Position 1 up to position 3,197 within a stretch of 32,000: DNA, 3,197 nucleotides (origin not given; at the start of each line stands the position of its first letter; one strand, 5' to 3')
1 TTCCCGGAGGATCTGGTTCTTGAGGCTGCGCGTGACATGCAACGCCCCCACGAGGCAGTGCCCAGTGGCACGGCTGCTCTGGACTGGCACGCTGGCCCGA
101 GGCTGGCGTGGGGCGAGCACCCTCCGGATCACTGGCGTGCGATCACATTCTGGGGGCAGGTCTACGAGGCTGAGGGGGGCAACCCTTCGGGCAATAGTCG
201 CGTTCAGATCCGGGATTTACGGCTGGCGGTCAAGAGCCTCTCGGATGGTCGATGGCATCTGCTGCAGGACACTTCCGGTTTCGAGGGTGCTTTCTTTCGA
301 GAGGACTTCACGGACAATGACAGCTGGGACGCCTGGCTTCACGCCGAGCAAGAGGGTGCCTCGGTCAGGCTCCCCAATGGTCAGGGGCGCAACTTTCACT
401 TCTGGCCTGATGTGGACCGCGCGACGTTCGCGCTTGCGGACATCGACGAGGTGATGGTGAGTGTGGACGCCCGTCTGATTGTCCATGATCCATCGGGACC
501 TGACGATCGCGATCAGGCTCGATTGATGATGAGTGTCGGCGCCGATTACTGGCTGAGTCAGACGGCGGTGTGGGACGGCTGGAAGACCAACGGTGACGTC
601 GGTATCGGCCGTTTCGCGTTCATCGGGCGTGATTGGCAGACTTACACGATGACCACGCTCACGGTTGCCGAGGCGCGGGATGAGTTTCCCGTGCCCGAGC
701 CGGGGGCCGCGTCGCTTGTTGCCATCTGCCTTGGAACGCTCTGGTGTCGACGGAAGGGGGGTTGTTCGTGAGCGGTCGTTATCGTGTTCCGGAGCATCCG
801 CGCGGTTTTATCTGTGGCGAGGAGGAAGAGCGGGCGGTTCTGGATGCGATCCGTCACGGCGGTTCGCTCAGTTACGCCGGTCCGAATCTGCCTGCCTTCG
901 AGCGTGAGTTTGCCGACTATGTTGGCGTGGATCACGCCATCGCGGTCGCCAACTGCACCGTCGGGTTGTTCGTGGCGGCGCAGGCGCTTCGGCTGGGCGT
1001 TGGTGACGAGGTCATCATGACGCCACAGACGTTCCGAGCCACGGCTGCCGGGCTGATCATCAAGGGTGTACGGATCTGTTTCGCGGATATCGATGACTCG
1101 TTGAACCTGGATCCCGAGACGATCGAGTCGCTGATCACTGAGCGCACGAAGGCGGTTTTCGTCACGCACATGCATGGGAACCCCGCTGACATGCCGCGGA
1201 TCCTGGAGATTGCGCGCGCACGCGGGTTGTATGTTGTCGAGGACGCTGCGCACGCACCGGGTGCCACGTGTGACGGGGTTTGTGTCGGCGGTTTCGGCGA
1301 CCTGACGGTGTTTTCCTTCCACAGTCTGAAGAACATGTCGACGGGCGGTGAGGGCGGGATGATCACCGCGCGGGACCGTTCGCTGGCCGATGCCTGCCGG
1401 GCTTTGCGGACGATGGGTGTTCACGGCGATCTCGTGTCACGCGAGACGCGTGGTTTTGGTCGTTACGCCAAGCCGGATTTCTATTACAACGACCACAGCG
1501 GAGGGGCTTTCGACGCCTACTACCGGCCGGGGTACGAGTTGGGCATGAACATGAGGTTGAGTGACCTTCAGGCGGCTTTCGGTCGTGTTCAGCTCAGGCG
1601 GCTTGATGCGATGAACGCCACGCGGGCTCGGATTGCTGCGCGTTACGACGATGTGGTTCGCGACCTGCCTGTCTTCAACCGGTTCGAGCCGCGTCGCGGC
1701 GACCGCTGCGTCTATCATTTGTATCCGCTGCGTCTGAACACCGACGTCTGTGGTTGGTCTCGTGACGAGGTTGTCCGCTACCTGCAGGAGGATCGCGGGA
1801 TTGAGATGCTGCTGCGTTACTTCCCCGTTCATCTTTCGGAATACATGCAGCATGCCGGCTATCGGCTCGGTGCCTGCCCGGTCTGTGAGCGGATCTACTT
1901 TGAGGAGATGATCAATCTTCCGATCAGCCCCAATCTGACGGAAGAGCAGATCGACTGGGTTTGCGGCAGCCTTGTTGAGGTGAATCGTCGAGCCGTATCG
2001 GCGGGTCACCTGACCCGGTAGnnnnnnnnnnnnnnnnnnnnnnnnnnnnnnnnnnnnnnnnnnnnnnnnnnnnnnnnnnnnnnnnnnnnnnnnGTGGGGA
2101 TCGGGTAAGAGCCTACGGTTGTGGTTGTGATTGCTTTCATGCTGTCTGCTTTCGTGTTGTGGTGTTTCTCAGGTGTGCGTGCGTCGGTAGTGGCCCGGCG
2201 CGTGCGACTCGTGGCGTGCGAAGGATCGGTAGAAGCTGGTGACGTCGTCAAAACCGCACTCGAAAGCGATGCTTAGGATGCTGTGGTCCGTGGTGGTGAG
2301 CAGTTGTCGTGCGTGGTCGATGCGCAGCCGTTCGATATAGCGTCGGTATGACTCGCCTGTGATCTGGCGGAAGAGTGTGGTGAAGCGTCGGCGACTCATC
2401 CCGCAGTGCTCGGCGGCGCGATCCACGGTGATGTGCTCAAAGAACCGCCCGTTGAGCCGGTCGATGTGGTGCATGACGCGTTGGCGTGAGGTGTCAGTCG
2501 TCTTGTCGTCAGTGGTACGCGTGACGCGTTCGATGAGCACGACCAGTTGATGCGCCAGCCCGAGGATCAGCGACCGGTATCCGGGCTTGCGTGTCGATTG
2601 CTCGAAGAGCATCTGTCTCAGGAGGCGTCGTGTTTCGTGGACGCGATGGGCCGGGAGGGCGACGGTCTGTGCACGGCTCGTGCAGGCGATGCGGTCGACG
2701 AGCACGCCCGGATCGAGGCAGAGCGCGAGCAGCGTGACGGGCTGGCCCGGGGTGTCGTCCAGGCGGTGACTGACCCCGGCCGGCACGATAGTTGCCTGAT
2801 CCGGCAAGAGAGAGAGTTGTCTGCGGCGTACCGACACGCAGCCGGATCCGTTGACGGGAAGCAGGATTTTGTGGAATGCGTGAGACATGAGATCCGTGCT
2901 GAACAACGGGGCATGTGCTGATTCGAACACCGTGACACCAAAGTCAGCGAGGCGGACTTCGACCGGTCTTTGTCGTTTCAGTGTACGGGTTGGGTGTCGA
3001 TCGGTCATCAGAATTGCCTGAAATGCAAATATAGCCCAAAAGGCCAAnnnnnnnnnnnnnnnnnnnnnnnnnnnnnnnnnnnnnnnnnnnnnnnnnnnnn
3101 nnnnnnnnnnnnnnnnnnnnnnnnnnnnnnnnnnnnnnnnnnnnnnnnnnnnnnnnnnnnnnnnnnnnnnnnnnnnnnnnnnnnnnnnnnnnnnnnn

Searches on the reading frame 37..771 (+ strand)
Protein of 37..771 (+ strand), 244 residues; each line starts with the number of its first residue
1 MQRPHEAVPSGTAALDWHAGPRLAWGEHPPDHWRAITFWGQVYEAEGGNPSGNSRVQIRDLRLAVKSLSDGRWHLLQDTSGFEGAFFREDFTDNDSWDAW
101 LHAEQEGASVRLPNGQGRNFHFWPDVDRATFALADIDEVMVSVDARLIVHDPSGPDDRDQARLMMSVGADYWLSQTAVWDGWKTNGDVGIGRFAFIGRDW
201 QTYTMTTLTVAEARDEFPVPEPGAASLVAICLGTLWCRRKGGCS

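Call 26: search_protein_families(library=pfam, proteins=[window:37-771:+], max_evalue=0.001)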
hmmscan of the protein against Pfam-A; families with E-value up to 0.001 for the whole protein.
window:37-771:+ (244 aa): 0 families

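Call 84: find_encoding_contigs(protein=window:37-768:+, flank=2000, max_places=3)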
Protein seq(244 aa) (244 aa): no gene with exactly this product is on record in the collection.
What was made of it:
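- Tried and rejected: An exact look-up of the window's source contig through ORF 37-771 found nothing (call 84).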

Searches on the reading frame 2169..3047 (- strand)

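Call 26: search_protein_families(library=pfam, proteins=[window:2169-3047:-], max_evalue=0.001)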
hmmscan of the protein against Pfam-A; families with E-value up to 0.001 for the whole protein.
window:2169-3047:- (292 aa): 3 families
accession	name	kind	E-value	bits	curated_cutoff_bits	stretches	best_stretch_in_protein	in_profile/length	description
PF12833.13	HTH_18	-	9.3e-24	84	33.6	1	212-289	2-79/80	Helix-turn-helix domain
PF00165.29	HTH_AraC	-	1.9e-14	53.8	26.6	1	206-238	9-41/42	Bacterial regulatory helix-turn-helix proteins, AraC family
PF02311.25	AraC_binding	-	4.3e-05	23.7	21.1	1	40-168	5-134/135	AraC-like ligand binding domain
